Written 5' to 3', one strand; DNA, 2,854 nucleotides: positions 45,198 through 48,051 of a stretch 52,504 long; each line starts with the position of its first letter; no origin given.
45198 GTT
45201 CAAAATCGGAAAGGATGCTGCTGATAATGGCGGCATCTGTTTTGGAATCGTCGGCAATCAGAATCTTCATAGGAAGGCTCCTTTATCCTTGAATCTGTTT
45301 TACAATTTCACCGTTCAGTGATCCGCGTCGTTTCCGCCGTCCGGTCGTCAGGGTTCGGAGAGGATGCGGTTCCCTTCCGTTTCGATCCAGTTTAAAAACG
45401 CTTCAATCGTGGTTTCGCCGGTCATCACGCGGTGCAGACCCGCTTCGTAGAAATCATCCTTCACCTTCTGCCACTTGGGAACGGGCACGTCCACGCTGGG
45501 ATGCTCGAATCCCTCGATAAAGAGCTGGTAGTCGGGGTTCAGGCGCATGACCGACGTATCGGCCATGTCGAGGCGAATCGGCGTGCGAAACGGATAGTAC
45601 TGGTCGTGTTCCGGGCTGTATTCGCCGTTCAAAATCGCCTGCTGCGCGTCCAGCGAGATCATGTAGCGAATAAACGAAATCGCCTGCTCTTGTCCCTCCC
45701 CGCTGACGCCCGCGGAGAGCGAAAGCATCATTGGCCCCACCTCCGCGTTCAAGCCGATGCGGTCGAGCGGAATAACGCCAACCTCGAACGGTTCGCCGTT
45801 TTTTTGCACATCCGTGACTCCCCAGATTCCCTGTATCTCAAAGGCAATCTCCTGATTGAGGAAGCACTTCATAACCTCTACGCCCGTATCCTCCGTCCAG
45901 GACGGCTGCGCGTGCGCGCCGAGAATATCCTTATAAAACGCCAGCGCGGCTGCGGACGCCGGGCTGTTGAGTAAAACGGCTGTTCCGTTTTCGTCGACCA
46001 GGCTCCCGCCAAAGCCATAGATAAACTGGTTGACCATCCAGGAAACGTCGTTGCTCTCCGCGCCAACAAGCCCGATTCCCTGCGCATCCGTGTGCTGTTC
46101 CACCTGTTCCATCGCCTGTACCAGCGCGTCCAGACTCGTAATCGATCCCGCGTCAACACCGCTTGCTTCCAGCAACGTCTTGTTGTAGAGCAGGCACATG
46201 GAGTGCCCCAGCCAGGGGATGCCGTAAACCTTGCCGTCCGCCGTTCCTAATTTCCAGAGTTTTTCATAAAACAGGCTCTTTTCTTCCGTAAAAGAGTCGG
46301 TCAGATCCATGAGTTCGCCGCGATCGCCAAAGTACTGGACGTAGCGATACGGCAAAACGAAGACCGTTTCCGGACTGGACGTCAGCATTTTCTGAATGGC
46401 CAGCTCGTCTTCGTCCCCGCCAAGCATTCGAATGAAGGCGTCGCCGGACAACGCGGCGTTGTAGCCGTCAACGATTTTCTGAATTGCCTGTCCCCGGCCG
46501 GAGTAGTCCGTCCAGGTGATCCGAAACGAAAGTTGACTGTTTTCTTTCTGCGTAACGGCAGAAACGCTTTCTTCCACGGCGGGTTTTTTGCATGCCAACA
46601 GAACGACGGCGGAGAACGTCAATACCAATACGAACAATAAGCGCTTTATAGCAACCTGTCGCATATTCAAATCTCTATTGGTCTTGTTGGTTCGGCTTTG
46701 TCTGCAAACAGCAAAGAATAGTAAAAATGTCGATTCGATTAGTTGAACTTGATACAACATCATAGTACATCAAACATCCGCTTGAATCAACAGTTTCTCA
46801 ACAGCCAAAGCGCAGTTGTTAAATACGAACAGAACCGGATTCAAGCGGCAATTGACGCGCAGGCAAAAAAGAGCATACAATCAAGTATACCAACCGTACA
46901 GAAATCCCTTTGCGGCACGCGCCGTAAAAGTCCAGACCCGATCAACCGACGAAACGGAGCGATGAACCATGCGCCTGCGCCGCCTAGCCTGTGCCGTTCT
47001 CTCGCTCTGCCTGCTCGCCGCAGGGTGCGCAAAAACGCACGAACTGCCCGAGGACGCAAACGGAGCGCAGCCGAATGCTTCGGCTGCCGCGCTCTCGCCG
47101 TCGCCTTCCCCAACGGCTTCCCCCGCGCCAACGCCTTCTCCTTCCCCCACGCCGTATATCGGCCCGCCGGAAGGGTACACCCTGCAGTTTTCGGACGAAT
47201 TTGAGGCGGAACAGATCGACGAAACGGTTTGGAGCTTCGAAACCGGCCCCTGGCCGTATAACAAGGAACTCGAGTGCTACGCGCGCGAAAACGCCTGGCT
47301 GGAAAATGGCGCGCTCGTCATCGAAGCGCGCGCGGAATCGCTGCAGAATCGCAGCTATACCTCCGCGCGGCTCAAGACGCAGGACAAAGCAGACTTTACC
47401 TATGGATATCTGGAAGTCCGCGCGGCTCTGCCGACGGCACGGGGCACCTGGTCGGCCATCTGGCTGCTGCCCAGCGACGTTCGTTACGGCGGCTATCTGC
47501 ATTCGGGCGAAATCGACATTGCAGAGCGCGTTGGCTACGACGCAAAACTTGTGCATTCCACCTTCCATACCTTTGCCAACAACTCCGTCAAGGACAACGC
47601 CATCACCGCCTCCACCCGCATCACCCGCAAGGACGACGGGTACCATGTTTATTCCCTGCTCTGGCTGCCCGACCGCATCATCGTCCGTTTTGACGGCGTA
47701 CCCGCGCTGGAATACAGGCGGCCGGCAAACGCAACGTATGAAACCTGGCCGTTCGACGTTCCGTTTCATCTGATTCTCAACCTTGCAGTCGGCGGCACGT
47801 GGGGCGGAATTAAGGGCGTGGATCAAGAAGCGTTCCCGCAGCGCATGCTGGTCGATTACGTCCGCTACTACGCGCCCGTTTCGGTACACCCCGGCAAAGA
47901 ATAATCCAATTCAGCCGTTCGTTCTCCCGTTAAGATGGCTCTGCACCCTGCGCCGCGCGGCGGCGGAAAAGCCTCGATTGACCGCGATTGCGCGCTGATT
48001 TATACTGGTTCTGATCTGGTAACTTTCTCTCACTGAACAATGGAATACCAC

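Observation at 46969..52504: Uncharacterised exopolysaccharide-like module: GH16 lipoprotein, clan GH-A-like lipoprotein, membrane HEAT-repeat protein and processive GT2 synthase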

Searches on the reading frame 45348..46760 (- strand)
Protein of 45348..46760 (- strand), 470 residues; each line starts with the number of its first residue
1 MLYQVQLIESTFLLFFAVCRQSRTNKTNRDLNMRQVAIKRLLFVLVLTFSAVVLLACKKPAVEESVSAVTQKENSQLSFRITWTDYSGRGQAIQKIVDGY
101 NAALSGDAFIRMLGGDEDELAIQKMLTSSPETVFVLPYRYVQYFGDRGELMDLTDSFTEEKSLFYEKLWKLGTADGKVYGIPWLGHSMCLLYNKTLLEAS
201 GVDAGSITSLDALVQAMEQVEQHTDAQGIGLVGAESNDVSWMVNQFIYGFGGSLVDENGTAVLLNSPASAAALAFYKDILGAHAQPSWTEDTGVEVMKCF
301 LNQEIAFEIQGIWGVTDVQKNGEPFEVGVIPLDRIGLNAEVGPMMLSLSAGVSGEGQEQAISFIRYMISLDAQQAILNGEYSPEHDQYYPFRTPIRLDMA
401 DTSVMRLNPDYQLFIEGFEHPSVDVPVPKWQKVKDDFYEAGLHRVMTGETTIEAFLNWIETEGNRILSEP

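Call 6: search_protein_families(library=pfam, proteins=[window:45348-46760:-], max_evalue=0.01)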
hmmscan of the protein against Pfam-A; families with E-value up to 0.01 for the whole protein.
window:45348-46760:- (470 aa): 2 families
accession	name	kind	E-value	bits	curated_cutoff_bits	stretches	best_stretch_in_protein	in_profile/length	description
PF13416.11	SBP_bac_8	-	4.9e-24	86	27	1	124-378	30-254/279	Bacterial extracellular solute-binding protein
PF01547.30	SBP_bac_1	-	8.6e-20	72.4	26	1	125-374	44-307/307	Bacterial extracellular solute-binding protein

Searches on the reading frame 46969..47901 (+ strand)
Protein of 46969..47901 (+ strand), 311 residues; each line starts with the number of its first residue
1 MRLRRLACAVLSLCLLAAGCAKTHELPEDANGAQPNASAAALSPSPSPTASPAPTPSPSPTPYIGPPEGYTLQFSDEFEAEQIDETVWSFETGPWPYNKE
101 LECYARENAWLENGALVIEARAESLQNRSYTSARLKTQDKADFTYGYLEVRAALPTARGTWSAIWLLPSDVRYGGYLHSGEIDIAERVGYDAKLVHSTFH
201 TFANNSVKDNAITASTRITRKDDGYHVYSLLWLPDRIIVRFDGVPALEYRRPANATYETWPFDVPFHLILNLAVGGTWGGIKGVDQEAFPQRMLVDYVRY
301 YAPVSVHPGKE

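Call 6: search_protein_families(library=pfam, proteins=[window:46969-47901:+], max_evalue=0.01)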
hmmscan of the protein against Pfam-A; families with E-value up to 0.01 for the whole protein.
window:46969-47901:+ (311 aa): 2 families
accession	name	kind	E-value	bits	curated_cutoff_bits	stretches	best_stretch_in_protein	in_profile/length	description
PF00722.28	Glyco_hydro_16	-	2.8e-19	69.7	22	1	121-283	20-167/175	Glycosyl hydrolases family 16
PF03935.22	SKN1_KRE6_Sbg1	-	6.3e-14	51.7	30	2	68-178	115-232/501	Beta-glucan synthesis-associated protein SKN1/KRE6/Sbg1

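Call 7: search_protein_families(library=ncbifam, proteins=[window:46969-47901:+], max_evalue=0.01)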
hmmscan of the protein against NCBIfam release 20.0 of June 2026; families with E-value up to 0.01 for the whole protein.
window:46969-47901:+ (311 aa): 4 families
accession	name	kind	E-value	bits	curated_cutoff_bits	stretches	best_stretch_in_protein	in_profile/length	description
NF052454.1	BtaGlycanEglC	equivalog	5.8e-29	101.3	700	1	113-302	279-457/459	endo-1,3-1,4-beta-glycanase EglC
NF041449.1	K_carrageenase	equivalog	1.3e-12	47.5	350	1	70-166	24-119/283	kappa-carrageenase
NF052392.1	BetGlycExoK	equivalog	9.7e-06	25.2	350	1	73-238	34-187/261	endo-1,3-1,4-beta-glycanase ExoK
NF047856.1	BGlucanaseBglS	equivalog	3.3e-05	23.5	300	1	73-246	26-188/237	beta-glucanase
